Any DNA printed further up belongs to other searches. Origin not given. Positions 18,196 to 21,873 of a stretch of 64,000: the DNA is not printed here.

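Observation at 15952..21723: MCO architecture: catalytic cupredoxin core followed by ~8 FN3-like repeats (~800 aa)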

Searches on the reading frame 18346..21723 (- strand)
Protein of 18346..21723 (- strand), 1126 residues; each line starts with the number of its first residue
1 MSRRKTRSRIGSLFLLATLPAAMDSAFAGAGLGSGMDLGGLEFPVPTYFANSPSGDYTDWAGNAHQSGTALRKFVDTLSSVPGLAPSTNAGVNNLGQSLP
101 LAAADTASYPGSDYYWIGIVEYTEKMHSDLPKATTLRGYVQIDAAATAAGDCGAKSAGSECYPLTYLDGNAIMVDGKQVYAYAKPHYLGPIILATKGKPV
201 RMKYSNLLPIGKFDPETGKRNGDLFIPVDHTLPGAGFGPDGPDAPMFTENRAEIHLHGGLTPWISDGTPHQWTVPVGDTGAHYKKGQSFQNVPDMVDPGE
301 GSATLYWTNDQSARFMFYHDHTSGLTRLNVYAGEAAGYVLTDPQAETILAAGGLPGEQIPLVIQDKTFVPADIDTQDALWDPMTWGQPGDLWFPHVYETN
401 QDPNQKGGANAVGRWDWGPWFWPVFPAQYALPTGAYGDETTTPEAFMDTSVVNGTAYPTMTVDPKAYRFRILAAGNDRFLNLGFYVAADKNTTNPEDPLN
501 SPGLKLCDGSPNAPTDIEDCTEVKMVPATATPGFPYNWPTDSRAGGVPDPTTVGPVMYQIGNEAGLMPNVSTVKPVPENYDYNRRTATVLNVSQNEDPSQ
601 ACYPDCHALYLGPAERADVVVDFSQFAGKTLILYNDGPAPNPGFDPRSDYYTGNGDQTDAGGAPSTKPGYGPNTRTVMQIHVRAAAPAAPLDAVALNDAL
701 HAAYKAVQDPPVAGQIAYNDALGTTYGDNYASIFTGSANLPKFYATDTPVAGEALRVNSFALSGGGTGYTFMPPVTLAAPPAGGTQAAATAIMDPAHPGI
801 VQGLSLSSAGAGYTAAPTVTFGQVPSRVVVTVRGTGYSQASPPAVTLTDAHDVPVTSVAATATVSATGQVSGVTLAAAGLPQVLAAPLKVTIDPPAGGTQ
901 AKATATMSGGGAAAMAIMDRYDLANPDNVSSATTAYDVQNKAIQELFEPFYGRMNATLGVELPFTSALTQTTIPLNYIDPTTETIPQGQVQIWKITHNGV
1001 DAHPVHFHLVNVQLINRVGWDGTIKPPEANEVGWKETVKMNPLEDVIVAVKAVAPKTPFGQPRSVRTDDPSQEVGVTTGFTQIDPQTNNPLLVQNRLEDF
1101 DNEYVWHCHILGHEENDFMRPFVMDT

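Call 26: find_related_loci(query=A1, collection=genome_contigs, flank=9000)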
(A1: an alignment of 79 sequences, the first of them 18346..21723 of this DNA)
Query A1 (1126 aa) in genome_contigs; peptide patterns used: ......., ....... (x = any residue, [..] = any of these).
600 stretches matched a pattern (row limit reached: there are more); 588 encode a relative of the query (tblastn E <= 1e-3); the best 80 are kept; 80 distinct loci.
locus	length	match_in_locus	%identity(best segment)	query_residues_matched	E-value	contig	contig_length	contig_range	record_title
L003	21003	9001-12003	51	12-1124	0e+0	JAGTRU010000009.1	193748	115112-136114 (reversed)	MAG: Proteobacteria bacterium isolate CTSoil_122 scaffold_26, whole genome shotgun sequence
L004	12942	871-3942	49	4-1124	0e+0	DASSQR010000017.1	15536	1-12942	MAG TPA_asm: Gallionella sp. isolate SMAG_U468 k141_1631181, whole genome shotgun sequence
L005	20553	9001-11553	51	159-1124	0e+0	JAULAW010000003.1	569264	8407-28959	MAG: Gallionellaceae bacterium isolate MAG.26 contig_338, whole genome shotgun sequence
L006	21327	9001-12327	47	7-1123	0e+0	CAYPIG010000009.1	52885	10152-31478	MAG TPA_asm: uncultured Gallionella sp. isolate SRP302447_co3_100 genome assembly, contig: NODE_1678_length_52885_cov_10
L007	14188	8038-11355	45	1-1125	0e+0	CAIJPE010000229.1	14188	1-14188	MAG: uncultured beta proteobacterium isolate T7_bin-616 genome assembly, contig: bin-616:229/426, whole genome shotgun s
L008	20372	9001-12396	45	4-1124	0e+0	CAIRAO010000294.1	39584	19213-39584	MAG: uncultured Gallionellaceae bacterium isolate A2_bin-0123 genome assembly, contig: bin-0123:294/492, whole genome sh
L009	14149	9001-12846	42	15-1124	0e+0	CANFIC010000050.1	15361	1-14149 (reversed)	MAG: Burkholderiales bacterium isolate Jr-11may16-4 genome assembly, contig: Jr-11may16-C6754, whole genome shotgun sequ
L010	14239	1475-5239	43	26-1125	0e+0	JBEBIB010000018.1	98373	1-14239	MAG: Burkholderiaceae bacterium isolate SF1_2_13 NODE_166_length_98373_cov_16.980493, whole genome shotgun sequence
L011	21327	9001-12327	44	4-1120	0e+0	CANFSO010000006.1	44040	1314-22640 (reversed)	MAG: Comamonadaceae bacterium isolate Jr-20nov17-85 genome assembly, contig: Jr-20nov17-C660, whole genome shotgun seque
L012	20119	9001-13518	46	71-1124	0e+0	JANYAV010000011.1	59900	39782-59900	MAG: Dehalococcoidia bacterium isolate GL140_5_metabat_360 GL140_5_k141_2722006, whole genome shotgun sequence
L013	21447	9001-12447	43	1-1120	0e+0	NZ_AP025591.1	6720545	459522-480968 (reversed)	Anaeromyxobacter oryzae strain Red232 chromosome, complete genome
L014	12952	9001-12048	54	12-1125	0e+0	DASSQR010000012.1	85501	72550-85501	MAG TPA_asm: Gallionella sp. isolate SMAG_U468 k141_1007985, whole genome shotgun sequence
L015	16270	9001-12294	43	68-1124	0e+0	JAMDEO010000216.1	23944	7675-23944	MAG: Actinomycetota bacterium isolate FK_Sedi_B_Bin.10 NODE_6909_length_23944_cov_2.24247, whole genome shotgun sequence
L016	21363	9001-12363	43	8-1126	0e+0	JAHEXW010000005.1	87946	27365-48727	MAG: Actinomycetes bacterium isolate nzgw113 NODE_335_length_87947_cov_5.379113, whole genome shotgun sequence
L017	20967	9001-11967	44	71-1125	0e+0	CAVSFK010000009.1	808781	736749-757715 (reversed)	MAG: uncultured Acidobacteriota bacterium isolate MFD01872.bin.1.260 genome assembly, contig: contig_54640, whole genome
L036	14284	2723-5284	51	47-1126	0e+0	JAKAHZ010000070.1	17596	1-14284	MAG: Nitrospirae bacterium isolate WY3.bin154 NODE_5380_length_17596_cov_1.520236, whole genome shotgun sequence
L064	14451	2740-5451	48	47-1126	4e-172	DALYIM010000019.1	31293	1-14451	MAG TPA_asm: Desulfuromonadaceae bacterium isolate CTOTU46591 NODE_43_length_31293_cov_6.883987, whole genome shotgun se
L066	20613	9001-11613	46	45-1126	7e-172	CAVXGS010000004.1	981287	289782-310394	MAG: uncultured Coriobacteriales bacterium isolate MFD02979.bin.1.88 genome assembly, contig: contig_43959, whole genome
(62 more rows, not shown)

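Call 31: search_solved_structures(query=window:18346-21723:-, max_evalue=0.01)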
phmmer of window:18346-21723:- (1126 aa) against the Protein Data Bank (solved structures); distinct sequences matched with E-value up to 0.01: 54.
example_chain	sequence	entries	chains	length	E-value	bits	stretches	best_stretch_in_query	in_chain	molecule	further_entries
9bd5_A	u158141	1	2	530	1.2e-29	106.3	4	224-368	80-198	Spore coat protein A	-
8z5b_A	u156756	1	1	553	2.5e-29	105.2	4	249-368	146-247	Multicopper oxidase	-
1gsk_A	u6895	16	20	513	8.9e-29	103.4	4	224-368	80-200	SPORE COAT PROTEIN A | COTA LACCASE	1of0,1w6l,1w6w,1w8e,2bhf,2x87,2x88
7z5p_A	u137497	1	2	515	1.8e-28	102.3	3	189-369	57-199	Copper oxidase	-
4akq_A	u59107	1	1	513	2.4e-28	102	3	224-368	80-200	SPORE COAT PROTEIN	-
4a67_A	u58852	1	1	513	2.5e-28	101.9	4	224-368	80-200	SPORE COAT PROTEIN A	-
2wsd_A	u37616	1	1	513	3.3e-28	101.5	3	224-368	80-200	SPORE COAT PROTEIN A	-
4a68_A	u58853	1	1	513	3.5e-28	101.4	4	224-368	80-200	SPORE COAT PROTEIN A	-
4akp_A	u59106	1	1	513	3.5e-28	101.4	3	224-368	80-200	SPORE COAT PROTEIN A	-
5zlk_A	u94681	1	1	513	6.4e-28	100.5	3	224-368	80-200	Spore coat protein A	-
4a66_A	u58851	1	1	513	6.6e-28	100.5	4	224-368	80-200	SPORE COAT PROTEIN A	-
4ako_A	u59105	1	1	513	8e-28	100.2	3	224-368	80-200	SPORE COAT PROTEIN A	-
5zlm_A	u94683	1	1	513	1.7e-27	99.2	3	224-368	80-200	Spore coat protein A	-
5zll_A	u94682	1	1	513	1.7e-27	99.1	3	224-368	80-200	Spore coat protein A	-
6i3k_A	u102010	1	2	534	1.2e-19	73.1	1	293-369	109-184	Bilirubin oxidase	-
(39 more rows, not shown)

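Call 34: predict_structure(alignment_id=A1)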
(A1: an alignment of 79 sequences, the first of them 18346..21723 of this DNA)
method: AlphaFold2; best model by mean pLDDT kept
length: 1126 residues; sequences in the alignment: 79
mean_pLDDT: 79.7   pTM: 0.82
mean pLDDT of the five models: 79.7, 78.8, 75.3, 74.9, 74.4
residues with pLDDT >= 90: 459; 70-90: 378; 50-70: 168; < 50: 121
segments of 3 or more residues with pLDDT < 50: 1-30, 413-415, 417-424, 583-590, 644-661, 839-859, 876-887, 898-910, 928-930
pLDDT, mean of each block of 10 residues (from residue 1): 39 40 35 69 68 83 87 94 79 92 96 98 98 97 97 96 97 97 96 95 97 91 90 75 82 86 62 89 84 95 94 90 87 93 89 90 92 85 93 71 60 48 58 81 73 96 96 84 94 63 83 87 89 89 82 96 94 89 46 55 73 91 98 84 49 44 69 90 96 95 92 92 88 88 76 76 77 89 92 85 91 82 62 55 43 44 56 49 47 50 43 69 50 82 78 76 70 85 89 89 84 92 88 91 90 87 85 85 89 91 75 59 80
secondary structure, 60 per line:
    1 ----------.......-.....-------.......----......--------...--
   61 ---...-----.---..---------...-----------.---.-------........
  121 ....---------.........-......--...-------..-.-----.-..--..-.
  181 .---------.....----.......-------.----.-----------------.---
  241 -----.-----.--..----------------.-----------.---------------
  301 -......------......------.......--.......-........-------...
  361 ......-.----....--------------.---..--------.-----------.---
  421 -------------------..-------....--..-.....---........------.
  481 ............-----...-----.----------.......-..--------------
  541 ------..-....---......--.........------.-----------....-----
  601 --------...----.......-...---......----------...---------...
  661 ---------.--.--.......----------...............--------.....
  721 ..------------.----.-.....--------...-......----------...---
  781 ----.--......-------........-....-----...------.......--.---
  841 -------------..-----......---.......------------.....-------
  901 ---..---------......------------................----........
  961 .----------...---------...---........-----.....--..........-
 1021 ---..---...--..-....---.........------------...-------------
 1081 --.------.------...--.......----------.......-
elements in order (helices of 4 or more, strands of 3 or more residues): H11-17 H19-23 E31-37 E42-47 E56-58 E64-66 E113-124 E134-142 H144-149 E191-195 E200-206 E302-307 E314-319 H326-332 E335-341 H343-350 E358-366 H373-376 E449-452 E458-462 E466-473 E480-489 E520-523 E557-562 E565-573 E609-611 E616-622 E630-635 E676-682 H693-707 H716-722 E742-746 E755-757 E759-764 E775-777 E788-793 E801-808 E810-813 E819-821 E828-834 E861-866 E870-876 E889-893 E915-920 E933-948 E953-961 E972-974 E984-986 E990-997 E1003-1007 E1010-1019 E1037-1040 E1044-1052 E1065-1067 E1097-1099 E1102-1108 E1119-1125

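Call 38: fold_search(model_id=the predicted structure, library=pdb)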
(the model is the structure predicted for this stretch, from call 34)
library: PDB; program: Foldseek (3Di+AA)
matches with E <= 10: 948; with E <= 0.001: 486
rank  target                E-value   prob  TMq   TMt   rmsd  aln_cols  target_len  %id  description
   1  1w6l                  2.0e-32  1.00  0.38  0.82  12.3      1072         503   16  3D structure of CotA incubated with CuCl2 (released 2005-10-26)
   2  9bd5_A                2.4e-32  1.00  0.37  0.80  13.8      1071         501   16  Laccase from Bacillus licheniformis (released 2024-11-20)
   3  5zlk                  6.5e-32  1.00  0.38  0.81  13.7      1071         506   16  Mutation in the trinuclear site of CotA-laccase: H493A mutant, PH 8.0 (released 2018-05-16)
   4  4a67                  9.5e-32  1.00  0.37  0.80  12.6      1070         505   16  Mutations in the neighbourhood of CotA-laccase trinuclear site: D116E mutant (released 2012-01-25)
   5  7z5p_B                1.1e-31  1.00  0.37  0.80  10.2      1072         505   17  Bilirubin oxidase from Bacillus pumilus (released 2022-05-11)
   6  4q89_B                1.2e-31  1.00  0.37  0.81  11.6      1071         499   16  Crystal Structure of the CotA native enzyme (released 2015-04-29)
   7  4akq                  1.2e-31  1.00  0.38  0.81  11.1      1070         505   16  Mutations in the neighbourhood of CotA-laccase trinuclear site: E498D mutant (released 2012-03-14)
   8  5zlj                  1.3e-31  1.00  0.38  0.83  11.3      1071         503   16  Crystal structure of CotA native enzyme, PH8.0 (released 2018-05-16)
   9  2wsd                  1.8e-31  1.00  0.37  0.80  12.4      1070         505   16  Proximal mutations at the type 1 Cu site of CotA-laccase: I494A mutant (released 2010-09-29)
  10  4akp                  1.8e-31  1.00  0.37  0.80  11.2      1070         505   16  Mutations in the neighbourhood of CotA-laccase trinuclear site: E498T mutant (released 2012-03-14)
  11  4yvu                  2.2e-31  1.00  0.37  0.81  13.9      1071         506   16  Crystal structure of CotA native enzyme in the acid condition, PH5.6 (released 2016-03-30)
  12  4a66                  2.3e-31  1.00  0.37  0.82  12.8      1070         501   16  Mutations in the neighbourhood of CotA-laccase trinuclear site: D116A mutant (released 2012-01-25)
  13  1w8e                  3.2e-31  1.00  0.37  0.81  13.8      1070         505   16  3D structure of CotA incubated with hydrogen peroxide (released 2005-10-26)
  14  5zll                  3.6e-31  1.00  0.37  0.81  12.2      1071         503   16  Mutation in the trinuclear site of CotA-laccase: H493C mutant, PH 8.0 (released 2018-05-16)
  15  4ako                  3.8e-31  1.00  0.37  0.79  12.8      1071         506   17  Mutations in the neighbourhood of CotA-laccase trinuclear site: E498L mutant (released 2012-03-14)
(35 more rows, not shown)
